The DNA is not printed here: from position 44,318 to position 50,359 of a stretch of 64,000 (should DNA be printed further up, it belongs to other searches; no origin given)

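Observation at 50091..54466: Complete DGR carried on a conjugative element, targeting a giant MBG-repeat surface protein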

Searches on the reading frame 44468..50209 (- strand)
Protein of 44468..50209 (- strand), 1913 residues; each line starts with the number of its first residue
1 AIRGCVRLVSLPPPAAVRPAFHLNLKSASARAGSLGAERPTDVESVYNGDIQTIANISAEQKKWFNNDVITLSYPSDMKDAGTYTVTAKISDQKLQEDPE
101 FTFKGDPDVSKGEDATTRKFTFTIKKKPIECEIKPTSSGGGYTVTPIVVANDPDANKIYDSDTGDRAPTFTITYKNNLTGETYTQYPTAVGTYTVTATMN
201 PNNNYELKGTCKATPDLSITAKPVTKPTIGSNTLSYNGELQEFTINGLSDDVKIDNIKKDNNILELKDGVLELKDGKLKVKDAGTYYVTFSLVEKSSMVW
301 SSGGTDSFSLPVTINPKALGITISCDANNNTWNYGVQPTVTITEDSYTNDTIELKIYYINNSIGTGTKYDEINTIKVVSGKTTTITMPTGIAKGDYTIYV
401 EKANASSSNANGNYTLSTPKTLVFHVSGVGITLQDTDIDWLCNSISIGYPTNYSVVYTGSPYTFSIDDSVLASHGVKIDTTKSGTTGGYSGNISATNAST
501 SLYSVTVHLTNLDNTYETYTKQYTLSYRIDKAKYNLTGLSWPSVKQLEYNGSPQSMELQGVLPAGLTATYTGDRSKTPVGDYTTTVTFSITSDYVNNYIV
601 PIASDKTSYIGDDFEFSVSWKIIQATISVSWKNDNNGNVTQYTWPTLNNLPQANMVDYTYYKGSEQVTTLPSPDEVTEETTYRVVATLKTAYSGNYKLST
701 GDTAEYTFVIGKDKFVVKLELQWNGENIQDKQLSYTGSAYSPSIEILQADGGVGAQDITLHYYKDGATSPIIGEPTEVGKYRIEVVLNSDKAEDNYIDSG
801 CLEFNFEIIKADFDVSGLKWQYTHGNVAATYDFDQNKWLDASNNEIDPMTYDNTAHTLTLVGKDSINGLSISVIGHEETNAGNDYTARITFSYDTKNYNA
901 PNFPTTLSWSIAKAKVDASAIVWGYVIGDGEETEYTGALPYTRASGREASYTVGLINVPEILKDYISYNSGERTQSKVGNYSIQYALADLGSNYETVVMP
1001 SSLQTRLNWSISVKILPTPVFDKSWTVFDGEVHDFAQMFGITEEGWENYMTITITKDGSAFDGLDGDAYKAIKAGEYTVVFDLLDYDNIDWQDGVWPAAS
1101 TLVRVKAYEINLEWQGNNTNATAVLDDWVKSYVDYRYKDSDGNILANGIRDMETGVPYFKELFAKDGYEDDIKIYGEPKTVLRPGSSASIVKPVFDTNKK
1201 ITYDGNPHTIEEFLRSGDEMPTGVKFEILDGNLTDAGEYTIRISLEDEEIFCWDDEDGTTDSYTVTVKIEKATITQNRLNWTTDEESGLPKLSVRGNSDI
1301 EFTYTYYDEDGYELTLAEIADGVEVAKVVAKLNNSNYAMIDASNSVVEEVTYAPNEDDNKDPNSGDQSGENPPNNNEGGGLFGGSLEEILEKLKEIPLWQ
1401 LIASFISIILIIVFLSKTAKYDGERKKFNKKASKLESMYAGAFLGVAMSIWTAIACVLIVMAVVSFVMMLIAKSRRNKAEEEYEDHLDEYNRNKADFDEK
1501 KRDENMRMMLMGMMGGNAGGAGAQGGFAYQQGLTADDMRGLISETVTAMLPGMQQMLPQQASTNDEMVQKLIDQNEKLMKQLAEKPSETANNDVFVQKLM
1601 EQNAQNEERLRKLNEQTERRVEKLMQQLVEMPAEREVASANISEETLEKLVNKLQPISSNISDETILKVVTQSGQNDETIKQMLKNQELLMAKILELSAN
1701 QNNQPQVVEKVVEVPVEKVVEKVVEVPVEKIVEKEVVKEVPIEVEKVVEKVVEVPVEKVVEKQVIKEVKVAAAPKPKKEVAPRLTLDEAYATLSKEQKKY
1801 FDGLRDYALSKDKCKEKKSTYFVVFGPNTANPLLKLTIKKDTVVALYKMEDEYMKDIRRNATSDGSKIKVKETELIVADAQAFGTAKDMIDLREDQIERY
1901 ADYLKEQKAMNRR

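Call 10: search_protein_families(library=pfam, proteins=[window:44468-50209:-], max_evalue=0.01)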
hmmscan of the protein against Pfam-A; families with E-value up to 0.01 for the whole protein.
window:44468-50209:- (1913 aa): 0 families

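Call 11: search_protein_families(library=ncbifam, proteins=[window:44468-50209:-], max_evalue=0.01)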
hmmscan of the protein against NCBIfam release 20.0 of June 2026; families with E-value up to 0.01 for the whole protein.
window:44468-50209:- (1913 aa): 1 family
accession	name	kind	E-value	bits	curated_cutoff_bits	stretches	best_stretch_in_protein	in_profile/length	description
NF045846.1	MSC0882_dom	subfamily_domain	0.00041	19.6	60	1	1405-1509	121-217/244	MSC_0882 family membrane protein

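Call 60: search_protein_families(library=pfam, proteins=[window:44468-49978:-], max_evalue=1)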
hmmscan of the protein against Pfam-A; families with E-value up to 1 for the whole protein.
window:44468-49978:- (1836 aa): 11 families
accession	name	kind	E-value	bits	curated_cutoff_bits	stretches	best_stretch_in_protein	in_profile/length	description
PF01925.25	TauE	-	0.041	14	32.6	1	1362-1450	74-149/237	Sulfite exporter TauE/SafE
PF14948.11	RESP18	-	0.047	14.4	25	1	1465-1539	17-92/103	RESP18 domain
PF00324.27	AA_permease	-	0.047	12.8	24.6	1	1315-1387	349-421/470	Amino acid permease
PF23722.1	Beta-sand_DEX1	-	0.053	14.6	27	0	1147-1196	21-73/99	DEX1 beta-sandwich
PF12314.13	IMCp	-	0.082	13.7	21.1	1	1626-1691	14-85/94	Inner membrane complex protein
PF14575.11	EphA2_TM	-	0.083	14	28.9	1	1376-1413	5-42/74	Ephrin type-A receptor 2 transmembrane domain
PF13273.12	DUF4064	-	0.1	13.3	32.1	1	1326-1400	15-86/102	Protein of unknown function (DUF4064)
PF10864.13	DUF2663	-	0.16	12.8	25.2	1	1371-1437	50-116/127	Protein of unknown function (DUF2663)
PF14812.11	PBP1_TM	-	0.17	12.6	27.8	1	1397-1432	26-58/85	Transmembrane domain of transglycosylase PBP1 at N-terminal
PF05884.17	ZYG-11_interact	-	0.2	11.5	25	1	1526-1595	44-106/295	Interactor of ZYG-11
PF08706.16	D5_N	-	0.56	10.9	22.4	1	173-210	82-118/145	D5 N terminal like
